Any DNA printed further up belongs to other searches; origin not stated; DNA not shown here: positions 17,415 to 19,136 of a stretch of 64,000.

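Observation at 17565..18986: HAL-family gene coupled to hutU-hutI-hutF lacks any Ala-Ser-Gly (MIO) triad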

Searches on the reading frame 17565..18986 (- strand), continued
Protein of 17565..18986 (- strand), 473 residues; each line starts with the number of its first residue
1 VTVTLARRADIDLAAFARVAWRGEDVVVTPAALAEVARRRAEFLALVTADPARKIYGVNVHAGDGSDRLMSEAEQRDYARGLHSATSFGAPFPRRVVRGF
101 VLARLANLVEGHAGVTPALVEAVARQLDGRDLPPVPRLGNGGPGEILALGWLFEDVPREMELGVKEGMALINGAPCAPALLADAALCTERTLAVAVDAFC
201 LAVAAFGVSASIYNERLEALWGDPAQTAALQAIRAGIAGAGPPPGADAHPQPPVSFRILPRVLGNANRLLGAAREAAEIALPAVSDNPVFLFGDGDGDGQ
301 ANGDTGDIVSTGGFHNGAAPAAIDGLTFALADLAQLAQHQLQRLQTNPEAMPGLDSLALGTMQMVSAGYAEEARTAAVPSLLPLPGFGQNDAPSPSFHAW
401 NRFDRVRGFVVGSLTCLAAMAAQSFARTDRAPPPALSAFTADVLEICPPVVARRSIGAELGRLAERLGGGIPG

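Call 29: find_encoding_contigs(protein=P0097, flank=10000, max_places=2)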
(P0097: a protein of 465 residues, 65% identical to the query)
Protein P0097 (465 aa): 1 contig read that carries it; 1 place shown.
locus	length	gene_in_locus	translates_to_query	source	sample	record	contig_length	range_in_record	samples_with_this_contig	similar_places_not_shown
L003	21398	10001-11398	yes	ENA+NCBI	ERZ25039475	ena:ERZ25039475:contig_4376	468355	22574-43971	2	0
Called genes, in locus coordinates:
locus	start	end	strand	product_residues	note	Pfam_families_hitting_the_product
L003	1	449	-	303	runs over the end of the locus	PF00005:ABC_tran, PF13304:AAA_21 (faint)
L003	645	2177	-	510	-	PF00221:Lyase_aromatic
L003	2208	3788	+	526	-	PF00221:Lyase_aromatic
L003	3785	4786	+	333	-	PF02423:OCD_Mu_crystall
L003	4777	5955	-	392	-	PF07690:MFS_1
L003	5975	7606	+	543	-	PF17391:Urocanase_N, PF01175:Urocanase, PF17392:Urocanase_C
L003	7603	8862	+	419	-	PF07969:Amidohydro_3, PF01979:Amidohydro_1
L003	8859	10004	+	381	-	PF01979:Amidohydro_1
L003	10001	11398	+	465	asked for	PF00221:Lyase_aromatic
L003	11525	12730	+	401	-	PF03176:MMPL, PF00873:ACR_tran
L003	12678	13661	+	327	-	PF03176:MMPL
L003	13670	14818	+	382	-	PF07730:HisKA_3, PF13581:HATPase_c_2 (weak), PF02518:HATPase_c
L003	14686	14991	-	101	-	-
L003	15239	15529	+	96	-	PF08281:Sigma70_r4_2 (weak), PF00196:GerE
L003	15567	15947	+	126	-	PF14907:NTP_transf_5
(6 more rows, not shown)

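Call 31: find_related_loci(query=A1, collection=genome_contigs, flank=10000)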
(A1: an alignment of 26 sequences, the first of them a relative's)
Query A1 (473 aa) in genome_contigs; peptide patterns used: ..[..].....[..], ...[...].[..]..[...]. (x = any residue, [..] = any of these).
133 stretches matched a pattern; 43 encode a relative of the query (tblastn E <= 1e-3); 42 distinct loci.
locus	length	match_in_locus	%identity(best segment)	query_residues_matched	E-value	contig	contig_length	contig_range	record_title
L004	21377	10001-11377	89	1-465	0e+0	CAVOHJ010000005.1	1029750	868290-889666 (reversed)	MAG: uncultured Actinomycetota bacterium isolate MFD00008.bin.1.121 genome assembly, contig: contig_22383, whole genome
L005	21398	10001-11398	83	1-472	0e+0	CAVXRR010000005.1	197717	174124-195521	MAG: uncultured Solirubrobacteraceae bacterium isolate MFD01213.bin.4.384 genome assembly, contig: contig_1242, whole ge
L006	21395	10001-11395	83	2-472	0e+0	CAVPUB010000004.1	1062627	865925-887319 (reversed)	MAG: uncultured Actinomycetota bacterium isolate MFD10113.bin.1.27 genome assembly, contig: contig_2345, whole genome sh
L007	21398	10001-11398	81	1-472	0e+0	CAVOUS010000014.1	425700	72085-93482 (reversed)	MAG: uncultured Actinomycetota bacterium isolate MFD10064.bin.1.144 genome assembly, contig: contig_58982, whole genome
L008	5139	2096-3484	80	1-472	0e+0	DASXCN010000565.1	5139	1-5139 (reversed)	MAG TPA_asm: Solirubrobacteraceae bacterium isolate SMAG_U5061 k141_2817162, whole genome shotgun sequence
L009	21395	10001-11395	81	1-472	0e+0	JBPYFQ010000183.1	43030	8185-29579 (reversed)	MAG: Solirubrobacteraceae bacterium isolate Bin.011.fastaField_pasture_P4 k127_6759818, whole genome shotgun sequence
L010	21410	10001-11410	81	1-472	0e+0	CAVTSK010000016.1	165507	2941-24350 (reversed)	MAG: uncultured Solirubrobacteraceae bacterium isolate MFD09368.bin.3.158 genome assembly, contig: contig_39755, whole g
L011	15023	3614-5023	79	1-472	0e+0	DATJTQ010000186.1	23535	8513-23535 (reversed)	MAG TPA_asm: Solirubrobacteraceae bacterium isolate SMAG_U15024 k141_1365689, whole genome shotgun sequence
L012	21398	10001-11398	82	1-472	0e+0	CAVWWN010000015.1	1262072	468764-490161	MAG: uncultured Actinomycetota bacterium isolate MFD00964.bin.1.159 genome assembly, contig: contig_42230, whole genome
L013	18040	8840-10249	84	1-472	0e+0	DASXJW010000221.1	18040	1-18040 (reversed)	MAG TPA_asm: Solirubrobacteraceae bacterium isolate SMAG_U5259 k141_1444930, whole genome shotgun sequence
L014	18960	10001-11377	71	2-467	0e+0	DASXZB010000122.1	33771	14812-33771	MAG TPA_asm: Solirubrobacteraceae bacterium isolate SMAG_U4840 k141_766956, whole genome shotgun sequence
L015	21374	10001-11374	66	1-472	0e+0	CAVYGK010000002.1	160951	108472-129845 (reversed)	MAG: uncultured Solirubrobacterales bacterium isolate MFD01248.bin.2.66 genome assembly, contig: contig_14404, whole gen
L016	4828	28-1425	67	1-472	0e+0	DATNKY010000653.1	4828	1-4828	MAG TPA_asm: Solirubrobacteraceae bacterium isolate SMAG_U11437 k141_491290, whole genome shotgun sequence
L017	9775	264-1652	66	3-472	0e+0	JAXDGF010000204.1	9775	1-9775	MAG: Solirubrobacteraceae bacterium isolate BP_495 scaffold_4799998, whole genome shotgun sequence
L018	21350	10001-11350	69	1-460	0e+0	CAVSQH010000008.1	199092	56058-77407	MAG: uncultured Solirubrobacterales bacterium isolate MFD05841.bin.2.165 genome assembly, contig: contig_23000, whole ge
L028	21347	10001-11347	58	1-457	2e-160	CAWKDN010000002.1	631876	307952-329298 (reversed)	MAG: uncultured Solirubrobacteraceae bacterium isolate MFD05454.bin.1.2 genome assembly, contig: contig_18305, whole gen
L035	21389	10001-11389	54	3-472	3e-133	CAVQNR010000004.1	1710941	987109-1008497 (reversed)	MAG: uncultured Solirubrobacteraceae bacterium isolate MFD00964.bin.2.219 genome assembly, contig: contig_22891, whole g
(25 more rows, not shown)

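Call 44: search_protein_families(library=pfam, proteins=[L028:2983-4551:+, L028:4983-6029:+, L028:6824-7831:-, L028:7544-8641:+, L028:8642-9901:+, L028:11452-12339:-, L028:12340-13359:-, L028:13623-15206:-, L028:690-2063:+, L028:18928-20565:-], max_evalue=0.0001)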
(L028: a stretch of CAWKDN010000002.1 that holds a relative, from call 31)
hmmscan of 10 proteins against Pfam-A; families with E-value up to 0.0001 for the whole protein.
L028:2983-4551:+ (522 aa): 4 families
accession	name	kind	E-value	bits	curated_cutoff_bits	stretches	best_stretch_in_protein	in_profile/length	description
PF00107.32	ADH_zinc_N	-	7.1e-23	81.4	31.8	1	356-456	1-101/129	Zinc-binding dehydrogenase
PF08240.17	ADH_N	-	2e-18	67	23.5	1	203-303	2-95/104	Alcohol dehydrogenase GroES-like domain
PF13602.12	ADH_zinc_N_2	-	3.2e-06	28.5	27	0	390-513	2-126/134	Zinc-binding dehydrogenase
PF16912.11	Glu_dehyd_C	-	4.1e-06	26.9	34.9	1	347-450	32-135/211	Glucose dehydrogenase C-terminus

L028:4983-6029:+ (348 aa): 1 family
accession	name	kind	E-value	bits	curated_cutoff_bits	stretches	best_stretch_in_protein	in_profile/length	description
PF00248.27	Aldo_ket_red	-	9.3e-79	264.9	24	1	25-323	3-290/291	Aldo/keto reductase family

L028:6824-7831:- (335 aa): 2 families
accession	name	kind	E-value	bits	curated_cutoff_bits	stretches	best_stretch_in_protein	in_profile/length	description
PF03466.25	LysR_substrate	-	4.7e-35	121.3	28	1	121-307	4-195/209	LysR substrate binding domain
PF00126.33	HTH_1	-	1.1e-17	64.2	26.6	1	34-94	1-59/60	Bacterial regulatory helix-turn-helix protein, lysR family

L028:7544-8641:+ (365 aa): 2 families
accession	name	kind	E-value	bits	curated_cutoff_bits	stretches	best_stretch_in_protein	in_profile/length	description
PF23169.1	HalD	-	3.1e-13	50.1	26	1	210-356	75-219/228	Halogenase D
PF13640.12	2OG-FeII_Oxy_3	-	4.6e-06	27.9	27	1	246-341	3-93/98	2OG-Fe(II) oxygenase superfamily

L028:8642-9901:+ (419 aa): 5 families
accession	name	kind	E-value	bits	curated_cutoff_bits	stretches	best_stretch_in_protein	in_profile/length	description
PF13404.12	HTH_AsnC-type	-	1.3e-14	54.1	27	1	270-310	1-41/42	AsnC-type helix-turn-helix domain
PF13412.12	HTH_24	-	1.8e-12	47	21.9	1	270-314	1-45/48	Winged helix-turn-helix DNA-binding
PF01037.27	AsnC_trans_reg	-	5.2e-08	33.1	25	1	336-404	2-72/73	Lrp/AsnC ligand binding domain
PF22482.2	AsnC_trans_reg_3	-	1.1e-06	29.1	24.4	1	346-407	26-87/95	PF0864 C-terminal dimeric alpha+beta barrel domain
PF08279.18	HTH_11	-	3.2e-06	27.4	25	1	277-324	5-52/55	HTH domain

L028:11452-12339:- (295 aa): 3 families
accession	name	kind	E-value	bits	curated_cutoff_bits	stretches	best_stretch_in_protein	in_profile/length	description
PF13561.12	adh_short_C2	-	2e-32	113.1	27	1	37-278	8-234/236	Enoyl-(Acyl carrier protein) reductase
PF00106.31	adh_short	-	1.7e-25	90.1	26.6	1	26-205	1-182/195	short chain dehydrogenase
PF03435.24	Sacchrp_dh_NADP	-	8.7e-05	23.3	25.1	0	29-130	2-98/129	Saccharopine dehydrogenase NADP binding domain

L028:12340-13359:- (339 aa): 5 families
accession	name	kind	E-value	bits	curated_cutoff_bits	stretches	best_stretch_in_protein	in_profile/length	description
PF04542.20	Sigma70_r2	-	2.2e-18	66.3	24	1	50-117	1-70/71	Sigma-70 region 2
PF08281.18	Sigma70_r4_2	-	7.4e-16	58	25.7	1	163-214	3-54/54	Sigma-70, region 4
PF12680.13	SnoaL_2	-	3.8e-09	37.5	27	1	239-331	1-101/102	SnoaL-like domain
PF22233.2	PhyR_sigma-like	-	1e-07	32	27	1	168-216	1-49/50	Response regulator PhyR, sigma-like domain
PF07638.17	Sigma70_ECF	-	3.1e-07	30.9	21.1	1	88-218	58-183/185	ECF sigma factor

L028:13623-15206:- (527 aa): 2 families
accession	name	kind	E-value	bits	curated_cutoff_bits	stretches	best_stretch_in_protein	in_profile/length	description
PF00501.34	AMP-binding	-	1e-73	248.8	29.9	1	27-382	6-384/384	AMP-binding enzyme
PF13193.12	AMP-binding_C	-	5.8e-16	59.6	24.5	1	432-507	1-76/76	AMP-binding enzyme C-terminal domain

L028:690-2063:+ (457 aa): 1 family
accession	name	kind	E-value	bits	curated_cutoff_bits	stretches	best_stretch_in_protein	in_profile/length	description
PF01547.30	SBP_bac_1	-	9.7e-26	91.9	26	1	94-370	9-306/307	Bacterial extracellular solute-binding protein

L028:18928-20565:- (545 aa): 1 family
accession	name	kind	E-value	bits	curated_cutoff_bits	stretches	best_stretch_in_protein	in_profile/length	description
PF01565.28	FAD_binding_4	-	2.3e-11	44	26.4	1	83-223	12-138/139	FAD binding domain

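Call 48: predict_structure(alignment_id=A1)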
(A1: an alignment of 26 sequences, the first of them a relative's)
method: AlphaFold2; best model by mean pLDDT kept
length: 473 residues; sequences in the alignment: 26
mean_pLDDT: 80.7   pTM: 0.84
mean pLDDT of the five models: 80.7, 78.2, 78.2, 77.7, 76.6
residues with pLDDT >= 90: 220; 70-90: 143; 50-70: 53; < 50: 57
segments of 3 or more residues with pLDDT < 50: 59-70, 77-88, 136-141, 295-305, 309-314, 385-392
pLDDT, mean of each block of 10 residues (from residue 1): 88 95 92 92 84 60 40 52 42 87 90 86 83 53 64 84 77 82 95 97 94 91 93 94 75 93 97 93 71 49 49 61 95 97 92 73 91 88 47 71 90 96 94 96 94 84 87 60
secondary structure, 60 per line:
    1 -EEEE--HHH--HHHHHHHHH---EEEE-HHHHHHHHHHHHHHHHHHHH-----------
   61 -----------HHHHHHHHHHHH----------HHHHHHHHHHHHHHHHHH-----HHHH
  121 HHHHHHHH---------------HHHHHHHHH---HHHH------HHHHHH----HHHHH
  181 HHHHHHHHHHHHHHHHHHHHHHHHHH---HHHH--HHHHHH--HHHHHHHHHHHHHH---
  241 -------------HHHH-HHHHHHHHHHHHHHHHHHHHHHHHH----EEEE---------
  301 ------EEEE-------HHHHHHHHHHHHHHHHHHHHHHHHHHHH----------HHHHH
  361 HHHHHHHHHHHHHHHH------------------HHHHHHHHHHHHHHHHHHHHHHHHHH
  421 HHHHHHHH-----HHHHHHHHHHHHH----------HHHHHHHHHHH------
elements in order: E2-5 H13-21 E25-28 H30-49 H72-83 H94-111 H117-128 H144-152 H156-159 H166-171 H176-206 H210-213 H216-221 H224-237 H254-257 H259-283 E288-291 E307-310 H318-345 H356-376 H395-428 H434-446 H457-467

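Call 50: search_protein_representatives(alignment_id=A1)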
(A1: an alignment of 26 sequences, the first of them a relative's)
Query: 26 sequences, 466 profile positions. Proteins with E-value up to 0.001 (for the whole library): 4163; up to 1e-10: 1796; up to 1e-30: 230. The best 150 are listed.
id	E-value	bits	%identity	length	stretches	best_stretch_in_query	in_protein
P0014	6.6e-255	862.4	-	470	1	1-465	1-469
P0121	4.4e-146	503.6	-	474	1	1-462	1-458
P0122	6.9e-137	473.3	-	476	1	1-464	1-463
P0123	1.3e-130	452.6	-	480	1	1-464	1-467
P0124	2.8e-127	441.6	-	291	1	1-245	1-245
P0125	1.2e-123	429.6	-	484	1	1-464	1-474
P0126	4.3e-123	427.8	-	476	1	3-463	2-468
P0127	1.9e-121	422.4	-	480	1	3-464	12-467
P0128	6.5e-114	397.5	-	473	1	1-464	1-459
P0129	9.2e-113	393.7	-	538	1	3-460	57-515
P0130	4.4e-112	391.5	-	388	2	82-331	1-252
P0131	7.6e-111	387.4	-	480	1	2-464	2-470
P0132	7.4e-106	371.0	-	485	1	4-464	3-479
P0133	8.0e-104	364.3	-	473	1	1-441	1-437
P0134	4.0e-103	362.0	-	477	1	1-460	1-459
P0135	1.9e-102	359.7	-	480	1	1-460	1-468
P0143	3.0e-99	349.2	-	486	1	1-435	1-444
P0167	1.1e-79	284.7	-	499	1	1-464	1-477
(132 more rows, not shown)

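Call 52: find_encoding_contigs(protein=P0121, flank=8000, max_places=2)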
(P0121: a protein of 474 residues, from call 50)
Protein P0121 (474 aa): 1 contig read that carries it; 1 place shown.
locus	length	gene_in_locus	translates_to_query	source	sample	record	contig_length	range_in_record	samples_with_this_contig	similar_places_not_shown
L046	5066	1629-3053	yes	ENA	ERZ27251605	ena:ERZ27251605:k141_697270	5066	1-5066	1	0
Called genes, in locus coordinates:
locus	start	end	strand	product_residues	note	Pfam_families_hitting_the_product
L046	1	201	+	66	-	?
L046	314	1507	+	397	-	PF13556:HTH_30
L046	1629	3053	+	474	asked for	PF00221:Lyase_aromatic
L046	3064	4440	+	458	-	PF00083:Sugar_tr, PF07690:MFS_1, PF06779:MFS_4, PF07690:MFS_1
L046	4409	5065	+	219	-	?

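Call 53: fold_search(model_id=the predicted structure, library=pdb)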
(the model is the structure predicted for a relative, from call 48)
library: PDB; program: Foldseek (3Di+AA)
matches with E <= 10: 301; with E <= 0.001: 89
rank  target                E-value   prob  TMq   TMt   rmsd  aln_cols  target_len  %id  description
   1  2o78_A                3.2e-16  1.00  0.76  0.71   5.8       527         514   22  Tyrosine ammonia-lyase from Rhodobacter sphaeroides (His89Phe variant) complexed with cinnamic acid (released 2007-01-16)
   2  2o6y_C                5.2e-16  1.00  0.77  0.72   5.5       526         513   22  Tyrosine ammonia-lyase from Rhodobacter sphaeroides (released 2007-01-16)
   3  2o78_C                5.2e-16  1.00  0.77  0.72   5.5       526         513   22  Tyrosine ammonia-lyase from Rhodobacter sphaeroides (His89Phe variant) complexed with cinnamic acid (released 2007-01-16)
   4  2o6y_A                1.0e-15  1.00  0.77  0.71   5.4       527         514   23  Tyrosine ammonia-lyase from Rhodobacter sphaeroides (released 2007-01-16)
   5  6v6h_C                2.8e-15  1.00  0.79  0.73   4.6       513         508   20  Crystal structure of histidine ammonia-lyase from Trypanosoma cruzi (released 2020-06-10)
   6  6v6h_B                6.6e-15  1.00  0.80  0.75   4.1       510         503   20  Crystal structure of histidine ammonia-lyase from Trypanosoma cruzi (released 2020-06-10)
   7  1b8f                  6.9e-15  1.00  0.83  0.78   3.9       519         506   21  Histidine ammonia-lyase (HAL) from Pseudomonas putida (released 1999-05-06)
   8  6v6h_D                9.8e-15  1.00  0.79  0.75   4.3       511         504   19  Crystal structure of histidine ammonia-lyase from Trypanosoma cruzi (released 2020-06-10)
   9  1gk3                  1.3e-14  1.00  0.81  0.76   4.6       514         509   21  Histidine Ammonia-Lyase (HAL) Mutant D145A from Pseudomonas putida (released 2002-02-21)
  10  6v6h_A                1.7e-14  1.00  0.79  0.74   4.4       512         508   20  Crystal structure of histidine ammonia-lyase from Trypanosoma cruzi (released 2020-06-10)
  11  6s7j_C                1.7e-14  1.00  0.79  0.75   4.7       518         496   18  Native crystal structure of ergothioneine degrading enzyme Ergothionase from Treponema denticola (released 2019-07-17)
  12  1gkj                  2.0e-14  1.00  0.77  0.73   6.1       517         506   22  Histidine Ammonia-Lyase (HAL) Mutant Y280F from Pseudomonas putida (released 2002-04-05)
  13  2ohy_A                2.1e-14  1.00  0.80  0.73   5.1       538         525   22  X-ray Crystal Structure of Tyrosine Aminomutase from streptomyces globisporus (released 2007-06-12)
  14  6s7j_F                2.1e-14  1.00  0.78  0.75   4.7       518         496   18  Native crystal structure of ergothioneine degrading enzyme Ergothionase from Treponema denticola (released 2019-07-17)
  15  3kdz_A                2.2e-14  1.00  0.81  0.73   5.0       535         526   22  X-ray crystal structure of a tyrosine aminomutase mutant construct with bound ligand (released 2010-07-07)
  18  6s7j_A                4.8e-14  1.00  0.80  0.76   4.5       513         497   18  Native crystal structure of ergothioneine degrading enzyme Ergothionase from Treponema denticola (released 2019-07-17)
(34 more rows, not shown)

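Call 54: find_encoding_contigs(protein=P0123, flank=8000, max_places=2)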
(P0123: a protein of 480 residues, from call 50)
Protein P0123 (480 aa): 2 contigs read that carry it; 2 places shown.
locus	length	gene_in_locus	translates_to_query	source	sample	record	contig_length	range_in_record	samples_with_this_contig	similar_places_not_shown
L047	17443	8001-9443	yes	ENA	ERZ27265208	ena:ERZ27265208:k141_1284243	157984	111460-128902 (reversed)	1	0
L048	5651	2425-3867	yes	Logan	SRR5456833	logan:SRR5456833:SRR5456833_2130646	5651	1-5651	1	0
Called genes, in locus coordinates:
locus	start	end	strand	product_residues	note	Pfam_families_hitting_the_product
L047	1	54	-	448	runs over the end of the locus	PF01979:Amidohydro_1, PF12890:DHOase (weak), PF07969:Amidohydro_3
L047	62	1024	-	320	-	PF12802:MarR_2 (faint), PF25213:HVO_A0261_N (faint), PF09339:HTH_IclR, PF01614:IclR_C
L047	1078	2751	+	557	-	PF00496:SBP_bac_5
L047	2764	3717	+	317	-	PF19300:BPD_transp_1_N, PF00528:BPD_transp_1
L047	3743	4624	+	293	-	PF12911:OppC_N (weak), PF00528:BPD_transp_1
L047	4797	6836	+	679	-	PF00005:ABC_tran, PF02463:SMC_N (faint), PF13401:AAA_22 (faint), PF13555:AAA_29 (faint), PF13304:AAA_21 (weak), PF08352:oligo_HPY, PF00005:ABC_tran, PF08352:oligo_HPY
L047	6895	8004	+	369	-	PF13378:MR_MLE_C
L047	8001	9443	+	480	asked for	PF00221:Lyase_aromatic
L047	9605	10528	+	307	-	PF21338:Top1B_N_bact, PF01028:Topoisom_I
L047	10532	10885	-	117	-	PF03795:YCII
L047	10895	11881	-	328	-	PF08240:ADH_N, PF00107:ADH_zinc_N (weak)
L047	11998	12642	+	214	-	PF01202:SKI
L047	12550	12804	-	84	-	-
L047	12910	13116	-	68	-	-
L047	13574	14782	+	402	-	PF06187:DUF993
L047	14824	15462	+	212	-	PF12147:Methyltransf_20, PF08242:Methyltransf_12 (weak), PF13649:Methyltransf_25 (weak)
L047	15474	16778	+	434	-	PF01168:Ala_racemase_N, PF14031:D-ser_dehydrat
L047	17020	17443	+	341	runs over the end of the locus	PF00069:Pkinase, PF07714:PK_Tyr_Ser-Thr (weak)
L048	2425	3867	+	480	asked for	PF00221:Lyase_aromatic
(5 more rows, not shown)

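Call 55: find_encoding_contigs(protein=P0135, flank=8000, max_places=2)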
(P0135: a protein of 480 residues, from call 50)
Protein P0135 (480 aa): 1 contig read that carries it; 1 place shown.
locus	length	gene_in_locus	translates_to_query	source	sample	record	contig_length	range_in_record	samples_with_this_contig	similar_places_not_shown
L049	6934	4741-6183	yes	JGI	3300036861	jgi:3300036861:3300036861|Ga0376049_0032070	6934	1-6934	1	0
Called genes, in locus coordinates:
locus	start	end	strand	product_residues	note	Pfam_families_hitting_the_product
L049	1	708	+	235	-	?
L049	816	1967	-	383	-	PF01637:ATPase_2, PF13191:AAA_16 (weak), PF20703:nSTAND1 (weak), PF13401:AAA_22 (faint)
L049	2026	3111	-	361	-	PF03193:RsgA_GTPase, PF00009:GTP_EFTU (faint), PF02421:FeoB_N (faint), PF00005:ABC_tran (weak), PF01926:MMR_HSR1 (weak)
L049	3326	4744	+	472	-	PF00221:Lyase_aromatic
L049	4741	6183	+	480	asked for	PF00221:Lyase_aromatic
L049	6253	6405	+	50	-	-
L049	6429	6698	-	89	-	PF00300:His_Phos_1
